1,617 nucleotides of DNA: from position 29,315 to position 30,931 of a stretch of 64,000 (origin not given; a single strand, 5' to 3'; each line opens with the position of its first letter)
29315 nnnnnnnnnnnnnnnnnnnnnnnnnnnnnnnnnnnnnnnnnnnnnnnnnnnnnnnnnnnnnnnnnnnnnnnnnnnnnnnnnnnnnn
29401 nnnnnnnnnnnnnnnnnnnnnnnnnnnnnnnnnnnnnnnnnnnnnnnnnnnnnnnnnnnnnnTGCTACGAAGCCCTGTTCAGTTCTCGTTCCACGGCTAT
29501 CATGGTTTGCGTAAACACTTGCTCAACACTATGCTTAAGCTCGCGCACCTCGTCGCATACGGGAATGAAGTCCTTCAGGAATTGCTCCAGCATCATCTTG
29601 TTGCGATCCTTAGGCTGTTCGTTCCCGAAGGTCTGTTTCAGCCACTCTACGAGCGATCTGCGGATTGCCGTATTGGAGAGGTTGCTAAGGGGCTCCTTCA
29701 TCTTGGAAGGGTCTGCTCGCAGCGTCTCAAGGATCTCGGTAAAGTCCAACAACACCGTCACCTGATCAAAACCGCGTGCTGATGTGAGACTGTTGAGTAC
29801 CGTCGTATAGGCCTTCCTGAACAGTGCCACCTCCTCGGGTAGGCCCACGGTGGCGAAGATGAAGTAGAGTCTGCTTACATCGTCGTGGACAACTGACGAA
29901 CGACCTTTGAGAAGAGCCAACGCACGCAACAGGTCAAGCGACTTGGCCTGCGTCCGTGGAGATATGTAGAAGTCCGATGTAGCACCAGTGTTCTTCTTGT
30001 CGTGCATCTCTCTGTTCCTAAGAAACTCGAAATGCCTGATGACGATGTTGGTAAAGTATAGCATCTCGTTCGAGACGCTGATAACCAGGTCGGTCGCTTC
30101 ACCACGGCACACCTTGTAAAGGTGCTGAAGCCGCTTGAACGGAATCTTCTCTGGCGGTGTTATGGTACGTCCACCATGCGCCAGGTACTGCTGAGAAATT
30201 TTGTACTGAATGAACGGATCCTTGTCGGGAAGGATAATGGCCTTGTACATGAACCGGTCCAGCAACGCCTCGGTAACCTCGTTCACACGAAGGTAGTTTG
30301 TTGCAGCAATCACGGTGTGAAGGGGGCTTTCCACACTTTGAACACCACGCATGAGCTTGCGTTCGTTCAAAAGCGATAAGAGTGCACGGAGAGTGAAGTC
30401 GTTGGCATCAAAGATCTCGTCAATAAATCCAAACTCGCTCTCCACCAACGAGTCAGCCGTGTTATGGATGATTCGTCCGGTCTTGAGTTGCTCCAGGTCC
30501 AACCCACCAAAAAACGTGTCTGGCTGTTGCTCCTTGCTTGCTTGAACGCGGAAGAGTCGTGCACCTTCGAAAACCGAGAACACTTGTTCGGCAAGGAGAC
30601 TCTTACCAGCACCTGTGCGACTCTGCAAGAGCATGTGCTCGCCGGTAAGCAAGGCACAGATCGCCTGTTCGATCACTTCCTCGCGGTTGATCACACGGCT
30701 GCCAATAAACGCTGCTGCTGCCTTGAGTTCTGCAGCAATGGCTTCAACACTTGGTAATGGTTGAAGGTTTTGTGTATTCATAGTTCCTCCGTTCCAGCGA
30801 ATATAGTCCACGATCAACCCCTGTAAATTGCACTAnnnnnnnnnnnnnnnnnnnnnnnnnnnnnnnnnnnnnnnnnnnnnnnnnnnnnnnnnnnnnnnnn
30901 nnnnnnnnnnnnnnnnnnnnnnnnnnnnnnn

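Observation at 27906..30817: Translationally coupled RavA/MoxR-like AAA+ ATPase + VWA protein with atypical architecture and no visible client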

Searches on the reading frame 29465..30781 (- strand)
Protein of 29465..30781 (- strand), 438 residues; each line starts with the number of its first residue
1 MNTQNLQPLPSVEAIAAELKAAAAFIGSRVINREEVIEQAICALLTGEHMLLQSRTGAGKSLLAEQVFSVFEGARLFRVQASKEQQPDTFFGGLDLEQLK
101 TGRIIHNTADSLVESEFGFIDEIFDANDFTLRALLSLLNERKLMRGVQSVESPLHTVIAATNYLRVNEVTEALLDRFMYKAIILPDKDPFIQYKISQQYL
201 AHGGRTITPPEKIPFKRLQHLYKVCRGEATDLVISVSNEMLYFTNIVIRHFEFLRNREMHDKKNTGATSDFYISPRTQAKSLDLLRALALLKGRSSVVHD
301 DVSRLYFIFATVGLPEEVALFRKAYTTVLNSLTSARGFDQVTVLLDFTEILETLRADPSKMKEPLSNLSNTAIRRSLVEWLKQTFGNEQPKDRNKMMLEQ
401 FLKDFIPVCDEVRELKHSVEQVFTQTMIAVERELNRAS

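Call 3: search_protein_families(library=pfam, proteins=[window:29465-30781:-], max_evalue=1)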
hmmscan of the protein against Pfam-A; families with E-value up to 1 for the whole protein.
window:29465-30781:- (438 aa): 9 families
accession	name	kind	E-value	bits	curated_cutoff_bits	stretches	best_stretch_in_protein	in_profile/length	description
PF20030.5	bpMoxR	-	4.7e-31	107.9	27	1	18-182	2-165/205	MoxR domain in the MoxR-vWA-beta-propeller ternary systems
PF07728.20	AAA_5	-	1.7e-16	60.9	22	1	49-177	1-139/139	AAA domain (dynein-related subfamily)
PF17868.7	AAA_lid_8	-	3.6e-05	23.9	22.8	1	268-308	17-57/72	AAA lid domain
PF07726.17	AAA_3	-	0.00017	21.9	27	1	49-178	1-130/131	ATPase family associated with various cellular activities (AAA)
PF00004.35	AAA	-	0.00079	20.3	21.2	1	50-178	1-124/131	ATPase family associated with various cellular activities (AAA)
PF17863.7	AAA_lid_2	-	0.0028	17.8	22.7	1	273-305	13-45/74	AAA lid domain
PF00158.32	Sigma54_activat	-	0.0055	16.8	20.2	0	34-70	9-45/168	Sigma-54 interaction domain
PF00270.35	DEAD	-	0.013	15.7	26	1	38-65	5-32/167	DEAD/DEAH box helicase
PF25201.1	nSTAND6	-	0.062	13.8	27.7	1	33-94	4-67/148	Novel STAND NTPase 6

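Call 4: search_protein_families(library=ncbifam, proteins=[window:29465-30781:-], max_evalue=1)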
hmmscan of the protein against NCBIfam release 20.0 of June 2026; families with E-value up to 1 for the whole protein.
window:29465-30781:- (438 aa): 2 families
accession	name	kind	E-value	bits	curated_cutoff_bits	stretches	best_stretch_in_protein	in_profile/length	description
NF010054.0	PRK13531.1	equivalog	1.4e-19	70.5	681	1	24-180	16-174/498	ATPase RavA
NF038308.1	RNA_repair_RtcR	equivalog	0.013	14.4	650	1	43-70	200-227/530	RNA repair transcriptional activator RtcR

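Call 5: search_protein_families(library=padloc, proteins=[window:29465-30781:-], max_evalue=1)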
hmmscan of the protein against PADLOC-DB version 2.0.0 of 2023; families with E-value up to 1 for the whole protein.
window:29465-30781:- (438 aa): 2 families
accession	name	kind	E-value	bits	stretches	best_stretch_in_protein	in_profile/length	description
PDLC04140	mad8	-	0.0026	15.3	1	24-179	4-148/314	mads_8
PDLC01993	RtcR--CARF_AAA_HTH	-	0.012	12.1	1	42-70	199-227/523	-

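Call 10: find_homologous_proteins(query=window:29465-30781:-)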
Query window:29465-30781:- (438 aa): 389 proteins with E <= 0.001 among 8000 candidates; the best 120 are listed.
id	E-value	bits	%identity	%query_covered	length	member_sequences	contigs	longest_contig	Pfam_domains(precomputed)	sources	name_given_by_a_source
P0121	5.1e-283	956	100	100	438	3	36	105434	PF20030.6,PF17868.8,PF07728.21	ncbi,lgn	-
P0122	1.7e-240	816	83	100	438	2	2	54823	PF20030.6,PF17868.8,PF07728.21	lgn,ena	-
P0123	2.1e-237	805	85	98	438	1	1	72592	PF20030.6,PF17868.8,PF07728.21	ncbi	-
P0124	1.7e-227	773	79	100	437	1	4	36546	PF20030.6,PF17868.8,PF07728.21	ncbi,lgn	-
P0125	1.3e-222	757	78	100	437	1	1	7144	PF20030.6,PF17868.8,PF07728.21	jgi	jgi:MoxR-like ATPase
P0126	1.5e-222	757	78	98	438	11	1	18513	PF20030.6,PF07728.21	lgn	-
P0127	2.1e-221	753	78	98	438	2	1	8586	PF20030.6,PF17868.8,PF07728.21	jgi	-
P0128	1.0e-219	747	76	100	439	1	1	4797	PF20030.6,PF17868.8,PF07728.21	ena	-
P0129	2.9e-219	746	77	98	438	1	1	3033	PF20030.6,PF17868.8,PF07728.21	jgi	-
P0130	5.2e-219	745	75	100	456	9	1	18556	PF20030.6,PF17868.8,PF07728.21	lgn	-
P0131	8.7e-219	744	78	98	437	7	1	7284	PF20030.6,PF17868.8,PF07726.18,PF07728.21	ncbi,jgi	jgi:MoxR-like ATPase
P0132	1.4e-218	743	75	100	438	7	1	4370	PF20030.6,PF17868.8,PF07728.21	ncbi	-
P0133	8.8e-217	738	76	99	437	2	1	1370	PF20030.6,PF17868.8,PF07728.21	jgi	-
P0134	1.2e-216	737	75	97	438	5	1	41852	PF20030.6,PF17868.8,PF07728.21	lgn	-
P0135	4.3e-216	735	75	100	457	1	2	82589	PF20030.6,PF17868.8,PF07728.21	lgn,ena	-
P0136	1.1e-215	734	76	97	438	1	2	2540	PF20030.6,PF17868.8,PF07726.18,PF07728.21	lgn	-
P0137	7.4e-215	731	76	97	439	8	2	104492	PF20030.6,PF17868.8,PF07726.18,PF07728.21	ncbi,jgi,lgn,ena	jgi:MoxR-like ATPase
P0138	4.6e-214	729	75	98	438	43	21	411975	PF20030.6,PF17868.8,PF07726.18,PF07728.21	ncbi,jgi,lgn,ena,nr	ncbi:MAG: MoxR family ATPase [Ignavibacteria bacterium]|nr:MoxR family ATPase [Ignavibacteria bacter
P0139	8.0e-214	728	75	98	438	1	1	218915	PF20030.6,PF17868.8,PF07728.21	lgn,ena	-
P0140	1.1e-213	727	75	97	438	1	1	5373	PF20030.6,PF17868.8,PF07728.21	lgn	-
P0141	1.5e-213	727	76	97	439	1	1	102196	PF20030.6,PF17868.8,PF07726.18,PF07728.21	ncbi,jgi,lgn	ncbi:MAG: hypothetical protein RIR53_1122 [Bacteroidota bacterium]|jgi:MoxR-like ATPase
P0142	6.9e-213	725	75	97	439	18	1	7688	PF20030.6,PF17868.8,PF07728.21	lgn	-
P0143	1.5e-212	724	75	98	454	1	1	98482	PF20030.6,PF17868.8,PF07726.18,PF07728.21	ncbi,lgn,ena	-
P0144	5.8e-212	722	75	97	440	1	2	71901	PF20030.6,PF17868.8,PF07728.21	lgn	-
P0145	6.7e-212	722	73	98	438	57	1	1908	PF20030.6,PF17868.8,PF07726.18,PF07728.21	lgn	-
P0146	8.9e-212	721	75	98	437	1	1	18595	PF20030.6,PF17868.8,PF07728.21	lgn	-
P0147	1.6e-211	720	75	98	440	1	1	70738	PF20030.6,PF17868.8,PF07726.18,PF07728.21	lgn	-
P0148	3.9e-211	719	75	98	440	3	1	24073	PF20030.6,PF17868.8,PF07726.18,PF07728.21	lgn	-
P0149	4.6e-211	719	74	95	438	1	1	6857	PF20030.6,PF17868.8,PF07728.21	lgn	-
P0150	1.5e-210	717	74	97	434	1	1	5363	PF20030.6,PF17868.8,PF07728.21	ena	-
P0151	2.6e-210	716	74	94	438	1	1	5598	PF20030.6,PF17868.8,PF07726.18,PF07728.21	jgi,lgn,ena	-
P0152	2.9e-210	716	74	97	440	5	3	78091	PF20030.6,PF07728.21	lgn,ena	-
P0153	5.1e-210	715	75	97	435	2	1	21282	PF20030.6,PF17868.8,PF07726.18,PF07728.21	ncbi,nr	ncbi:MAG: MoxR family ATPase [Candidatus Kapabacteria bacterium]|nr:MoxR family ATPase [Candidatus K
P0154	1.2e-209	714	73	100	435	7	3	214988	PF20030.6,PF17868.8,PF07728.21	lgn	-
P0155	1.3e-209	714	72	100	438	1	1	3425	PF20030.6,PF17868.8,PF07728.21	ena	-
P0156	4.2e-209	712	74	97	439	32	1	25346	PF20030.6,PF17868.8,PF07728.21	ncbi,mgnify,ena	mgnify:CR=1 FL=1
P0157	5.1e-209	712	73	99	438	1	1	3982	PF20030.6,PF17868.8,PF07728.21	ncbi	-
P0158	8.9e-209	711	72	99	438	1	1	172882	PF20030.6,PF17868.8,PF07728.21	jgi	-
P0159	9.1e-209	711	74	97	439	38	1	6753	PF20030.6,PF17868.8,PF07726.18,PF07728.21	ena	-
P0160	1.4e-208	711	73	97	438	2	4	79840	PF20030.6,PF07728.21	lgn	-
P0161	2.0e-208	710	74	97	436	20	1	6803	PF20030.6,PF17868.8,PF07726.18,PF07728.21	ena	-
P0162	2.1e-208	710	74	98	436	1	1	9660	PF20030.6,PF17868.8,PF07726.18,PF07728.21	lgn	-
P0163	4.1e-208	709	73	98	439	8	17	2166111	PF20030.6,PF17868.8,PF07728.21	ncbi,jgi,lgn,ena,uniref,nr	ncbi:MAG: MoxR family ATPase ['Candidatus Kapabacteria' thiocyanatum]|uniref:AAA+ ATPase domain-cont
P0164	8.8e-208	708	73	99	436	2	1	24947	PF20030.6,PF17868.8,PF07726.18,PF07728.21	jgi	-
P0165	9.8e-208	708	74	97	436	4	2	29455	PF20030.6,PF17868.8,PF07726.18,PF07728.21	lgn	-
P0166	1.2e-207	708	74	97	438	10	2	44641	PF20030.6,PF17868.8,PF07728.21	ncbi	ncbi:AAA family ATPase [soil metagenome]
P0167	1.2e-206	704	74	97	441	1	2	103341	PF20030.6,PF07726.18,PF07728.21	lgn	-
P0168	1.6e-206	704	73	97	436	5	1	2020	PF20030.6,PF17868.8,PF07726.18,PF07728.21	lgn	-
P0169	7.3e-206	702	72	95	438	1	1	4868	PF20030.6,PF17868.8,PF07726.18,PF07728.21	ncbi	-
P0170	8.3e-206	701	72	97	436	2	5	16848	PF20030.6,PF17868.8,PF07726.18,PF07728.21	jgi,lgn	jgi:MoxR-like ATPase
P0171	8.4e-206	701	71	100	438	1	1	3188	PF20030.6,PF17868.8,PF07728.21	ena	-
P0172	3.4e-205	699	72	98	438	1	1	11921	PF20030.6,PF17868.8,PF07726.18,PF07728.21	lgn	-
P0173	5.6e-205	699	73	97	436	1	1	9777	PF20030.6,PF17868.8,PF07726.18,PF07728.21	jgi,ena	-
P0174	2.5e-203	693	70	98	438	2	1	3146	PF20030.6,PF17868.8,PF07728.21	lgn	-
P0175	1.1e-198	678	71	100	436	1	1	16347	PF20030.6,PF17868.8,PF07728.21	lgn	-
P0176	4.1e-191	653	73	91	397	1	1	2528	PF20030.6,PF17868.8,PF07728.21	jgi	-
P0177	8.6e-187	639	68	95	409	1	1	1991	PF20030.6,PF17868.8,PF07728.21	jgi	jgi:MoxR-like ATPase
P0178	1.1e-182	625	66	97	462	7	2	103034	PF20030.6,PF17868.8,PF07726.18,PF07728.21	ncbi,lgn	-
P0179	3.0e-181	621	64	100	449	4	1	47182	PF20030.6,PF17868.8,PF07728.21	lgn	-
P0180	2.5e-179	614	65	99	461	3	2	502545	PF20030.6,PF07726.18,PF07728.21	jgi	jgi:MoxR-like ATPase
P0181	1.4e-178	612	64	98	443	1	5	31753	PF20030.6,PF07726.18,PF07728.21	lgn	-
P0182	2.1e-177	608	65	95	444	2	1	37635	PF20030.6,PF07726.18,PF07728.21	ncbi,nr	ncbi:MAG: MoxR family ATPase [Candidatus Kapabacteria bacterium]|nr:MoxR family ATPase [Candidatus K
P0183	1.0e-173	596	64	98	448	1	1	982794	PF20030.6,PF07726.18,PF07728.21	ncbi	-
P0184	7.4e-173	593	64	97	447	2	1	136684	PF20030.6,PF07726.18,PF07728.21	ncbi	-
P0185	1.1e-172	592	64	94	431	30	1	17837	PF20030.6,PF07726.18,PF07728.21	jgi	jgi:MoxR-like ATPase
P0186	3.7e-172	591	63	97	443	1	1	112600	PF20030.6,PF07726.18,PF07728.21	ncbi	-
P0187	4.3e-172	590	62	97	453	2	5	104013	PF20030.6,PF07726.18,PF07728.21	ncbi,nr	ncbi:MAG: AAA family ATPase [Bacteroidota bacterium]|nr:MoxR family ATPase [Candidatus Kapabacteria 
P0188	1.5e-170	585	61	98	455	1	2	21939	PF20030.6,PF07726.18,PF07728.21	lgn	-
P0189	5.9e-170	583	64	94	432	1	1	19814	PF20030.6,PF17868.8,PF07726.18,PF07728.21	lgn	-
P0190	2.0e-169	582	75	78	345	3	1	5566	PF20030.6,PF17868.8,PF07728.21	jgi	jgi:MoxR-like ATPase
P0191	4.3e-169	581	62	97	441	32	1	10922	PF20030.6,PF07726.18,PF07728.21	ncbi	ncbi:MAG: AAA family ATPase [Candidatus Kapaibacterium sp.]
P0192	6.1e-169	580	62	96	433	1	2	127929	PF20030.6,PF17868.8,PF07726.18,PF17863.8,PF07728.21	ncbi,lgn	-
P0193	1.3e-168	579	64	94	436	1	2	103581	PF20030.6,PF07728.21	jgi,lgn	jgi:MoxR-like ATPase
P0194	2.7e-168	578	63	94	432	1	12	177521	PF20030.6,PF17868.8,PF07726.18,PF07728.21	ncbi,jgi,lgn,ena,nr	ncbi:ATPase RavA [bacterium HR21]|jgi:MoxR-like ATPase|nr:ATPase RavA [bacterium HR21]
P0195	7.7e-168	576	62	94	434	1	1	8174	PF20030.6,PF17868.8,PF07726.18,PF07728.21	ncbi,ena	-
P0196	1.5e-167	576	61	97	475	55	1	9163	PF20030.6,PF07726.18,PF07728.21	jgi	-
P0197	1.6e-167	575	61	98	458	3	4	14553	PF20030.6,PF07726.18,PF07728.21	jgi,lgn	jgi:MoxR-like ATPase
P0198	5.8e-167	574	61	96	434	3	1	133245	PF20030.6,PF17868.8,PF07726.18,PF07728.21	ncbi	ncbi:MAG: AAA family ATPase [Chlorobiota bacterium]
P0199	1.8e-166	572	60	96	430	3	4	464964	PF20030.6,PF17868.8,PF07726.18,PF07728.21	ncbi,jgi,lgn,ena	-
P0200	1.8e-165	569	60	96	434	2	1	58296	PF20030.6,PF17868.8,PF07728.21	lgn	-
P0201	2.6e-165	568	61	94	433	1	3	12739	PF20030.6,PF17868.8,PF07726.18,PF07728.21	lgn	-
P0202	2.6e-165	568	61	94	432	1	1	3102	PF20030.6,PF17868.8,PF07726.18,PF07728.21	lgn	-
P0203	6.8e-165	567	61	94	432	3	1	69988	PF20030.6,PF17868.8,PF07726.18,PF07728.21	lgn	-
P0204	4.7e-164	564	61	94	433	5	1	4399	PF20030.6,PF17868.8,PF07726.18,PF07728.21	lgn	-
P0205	9.6e-164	563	60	96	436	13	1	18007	PF20030.6,PF17868.8,PF07726.18,PF07728.21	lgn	-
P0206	1.6e-163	562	61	94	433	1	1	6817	PF20030.6,PF17868.8,PF07726.18,PF07728.21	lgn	-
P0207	6.3e-163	560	60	96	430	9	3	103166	PF20030.6,PF07726.18,PF07728.21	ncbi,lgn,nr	ncbi:MAG: MoxR family ATPase [Bacteroidetes bacterium]|nr:MoxR family ATPase [Bacteroidota bacterium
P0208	4.8e-162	557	79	72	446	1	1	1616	PF00958.28,PF20030.6,PF17868.8,PF07728.21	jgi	-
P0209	1.2e-161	556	61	96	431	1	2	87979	PF20030.6,PF07726.18,PF07728.21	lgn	-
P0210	1.4e-161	556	60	96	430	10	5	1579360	PF20030.6,PF07726.18,PF07728.21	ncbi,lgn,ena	ncbi:MAG: MoxR family ATPase [Candidatus Kapaibacterium sp.]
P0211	1.9e-161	555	61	96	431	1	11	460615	PF20030.6,PF07726.18,PF07728.21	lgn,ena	-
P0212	3.6e-161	555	61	96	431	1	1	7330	PF20030.6,PF07726.18,PF07728.21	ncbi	-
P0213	4.3e-161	554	61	95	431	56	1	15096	PF20030.6,PF07728.21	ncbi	-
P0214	5.0e-161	554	61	96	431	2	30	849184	PF20030.6,PF07726.18,PF07728.21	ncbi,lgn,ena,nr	ncbi:AAA family ATPase [Chlorobiota bacterium]|nr:AAA family ATPase [Chlorobiota bacterium]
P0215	5.8e-161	554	62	95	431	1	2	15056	PF20030.6,PF07726.18,PF07728.21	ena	-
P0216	7.3e-161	553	61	96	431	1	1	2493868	PF20030.6,PF07726.18,PF07728.21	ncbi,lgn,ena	-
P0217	1.0e-160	553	62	95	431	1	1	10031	PF20030.6,PF07726.18,PF07728.21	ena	-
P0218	1.1e-160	553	60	94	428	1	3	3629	PF20030.6,PF17868.8,PF07726.18,PF07728.21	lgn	-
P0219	1.4e-160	553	61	96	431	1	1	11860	PF20030.6,PF07728.21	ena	-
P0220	6.6e-160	550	61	96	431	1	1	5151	PF20030.6,PF07726.18,PF07728.21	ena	-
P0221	1.1e-159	550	59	94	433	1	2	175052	PF20030.6,PF17868.8,PF07726.18,PF07728.21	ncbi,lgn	-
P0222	2.1e-159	549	59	96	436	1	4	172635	PF20030.6,PF17868.8,PF07726.18,PF07728.21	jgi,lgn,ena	-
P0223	8.9e-159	547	61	96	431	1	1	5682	PF20030.6,PF07728.21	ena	-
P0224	1.1e-158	546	61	94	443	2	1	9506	PF20030.6,PF07728.21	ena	-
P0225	1.4e-158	546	59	96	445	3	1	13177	PF20030.6,PF07728.21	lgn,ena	-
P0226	4.0e-158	544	59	94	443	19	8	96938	PF20030.6,PF07728.21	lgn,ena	-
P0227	4.4e-158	544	60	94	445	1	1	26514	PF20030.6,PF07728.21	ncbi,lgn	-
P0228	1.2e-157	543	59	96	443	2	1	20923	PF20030.6,PF07728.21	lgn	-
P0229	3.8e-157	541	58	96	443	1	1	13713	PF20030.6,PF07728.21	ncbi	-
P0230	1.2e-155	536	58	94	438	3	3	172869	PF20030.6,PF07726.18,PF07728.21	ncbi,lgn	-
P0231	3.1e-153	528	60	94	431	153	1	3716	PF20030.6,PF07728.21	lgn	-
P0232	5.4e-153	528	58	96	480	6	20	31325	PF20030.6,PF07728.21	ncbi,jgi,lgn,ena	-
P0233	4.1e-152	525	58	94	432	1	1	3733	PF20030.6,PF07726.18,PF07728.21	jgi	jgi:MoxR-like ATPase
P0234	5.6e-152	524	57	97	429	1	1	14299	PF20030.6,PF07728.21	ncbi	-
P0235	2.0e-151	522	57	97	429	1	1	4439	PF20030.6,PF07728.21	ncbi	-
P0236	3.6e-151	522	60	95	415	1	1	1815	PF20030.6,PF07726.18,PF07728.21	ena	-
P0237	1.5e-150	520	56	94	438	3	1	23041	PF20030.6,PF07726.18,PF07728.21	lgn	-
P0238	2.4e-149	516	56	93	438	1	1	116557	PF20030.6,PF17868.8,PF07728.21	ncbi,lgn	-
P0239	9.0e-149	514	55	92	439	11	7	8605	PF20030.6,PF17868.8,PF07728.21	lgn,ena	-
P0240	2.0e-147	509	55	94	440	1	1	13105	PF20030.6,PF17868.8,PF17863.8,PF07728.21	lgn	-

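Call 15: find_encoding_contigs(protein=P0183, flank=10000, max_places=2)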
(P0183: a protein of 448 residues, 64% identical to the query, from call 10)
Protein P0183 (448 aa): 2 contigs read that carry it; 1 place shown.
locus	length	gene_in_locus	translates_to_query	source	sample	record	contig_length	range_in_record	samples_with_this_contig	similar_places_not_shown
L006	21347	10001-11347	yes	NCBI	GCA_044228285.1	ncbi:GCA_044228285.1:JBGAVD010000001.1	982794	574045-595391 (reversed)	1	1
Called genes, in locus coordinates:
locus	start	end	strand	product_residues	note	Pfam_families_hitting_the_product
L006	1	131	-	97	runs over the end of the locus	PF01741:MscL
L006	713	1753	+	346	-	PF05343:Peptidase_M42, PF01546:Peptidase_M20 (weak), PF02127:Peptidase_M18 (faint)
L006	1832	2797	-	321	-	-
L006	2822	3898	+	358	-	PF10432:bact-PGI_C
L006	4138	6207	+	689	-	PF03190:Thioredox_DsbH, PF13899:Thioredoxin_7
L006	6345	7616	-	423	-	PF22544:HYDIN_VesB_CFA65-like_Ig (faint), PF18962:Por_Secre_tail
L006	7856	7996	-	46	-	-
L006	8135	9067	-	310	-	PF00056:Ldh_1_N, PF02866:Ldh_1_C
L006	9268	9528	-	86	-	PF01016:Ribosomal_L27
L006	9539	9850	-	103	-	PF00829:Ribosomal_L21p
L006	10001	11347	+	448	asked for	PF20030:bpMoxR, PF07726:AAA_3 (weak), PF07728:AAA_5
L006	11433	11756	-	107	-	PF00186:DHFR_1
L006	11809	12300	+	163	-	-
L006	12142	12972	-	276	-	PF02673:BacA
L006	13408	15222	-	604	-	PF00929:RNase_T, PF01541:GIY-YIG (weak), PF27096:UvrC_M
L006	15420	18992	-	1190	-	PF12679:ABC2_membrane_2, PF01433:Peptidase_M1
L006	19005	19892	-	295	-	PF02463:SMC_N (faint), PF00005:ABC_tran, PF13304:AAA_21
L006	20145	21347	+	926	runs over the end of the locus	PF00690:Cation_ATPase_N, PF00122:E1-E2_ATPase, PF00702:Hydrolase, PF13246:Cation_ATPase, PF00689:Cation_ATPase_C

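Call 16: find_encoding_contigs(protein=P0216, flank=10000, max_places=2)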
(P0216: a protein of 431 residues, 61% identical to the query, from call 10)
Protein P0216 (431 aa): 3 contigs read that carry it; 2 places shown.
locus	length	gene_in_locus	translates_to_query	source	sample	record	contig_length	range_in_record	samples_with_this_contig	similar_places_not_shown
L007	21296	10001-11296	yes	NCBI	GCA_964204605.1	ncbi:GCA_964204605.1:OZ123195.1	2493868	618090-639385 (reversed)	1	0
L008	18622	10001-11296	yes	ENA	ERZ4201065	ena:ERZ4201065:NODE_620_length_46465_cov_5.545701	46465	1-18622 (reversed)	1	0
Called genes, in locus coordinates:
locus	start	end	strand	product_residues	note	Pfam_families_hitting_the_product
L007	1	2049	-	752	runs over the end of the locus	PF07715:Plug, PF00593:TonB_dep_Rec_b-barrel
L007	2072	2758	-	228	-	PF00440:TetR_N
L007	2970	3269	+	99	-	PF02617:ClpS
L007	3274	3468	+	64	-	-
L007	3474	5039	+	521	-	PF02541:Ppx-GppA, PF01966:HD, PF21447:Ppx-GppA_III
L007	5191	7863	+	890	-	PF01734:Patatin, PF01103:Omp85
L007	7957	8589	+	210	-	PF00581:Rhodanese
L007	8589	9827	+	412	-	PF00158:Sigma54_activat, PF14532:Sigma54_activ_2, PF07724:AAA_2 (faint), PF07728:AAA_5 (faint), PF25601:AAA_lid_14, PF18024:HTH_50 (weak), PF02954:HTH_8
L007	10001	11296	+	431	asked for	PF20030:bpMoxR, PF07726:AAA_3 (weak), PF07728:AAA_5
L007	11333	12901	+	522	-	-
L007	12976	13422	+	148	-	PF00582:Usp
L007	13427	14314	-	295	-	PF00494:SQS_PSY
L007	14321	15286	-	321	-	PF00494:SQS_PSY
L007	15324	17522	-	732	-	PF13623:SurA_N_2, PF13624:SurA_N_3, PF13145:Rotamase_2 (weak), PF13616:Rotamase_3, PF00639:Rotamase, PF13145:Rotamase_2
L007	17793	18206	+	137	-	PF02566:OsmC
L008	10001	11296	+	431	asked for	PF20030:bpMoxR, PF07726:AAA_3 (weak), PF07728:AAA_5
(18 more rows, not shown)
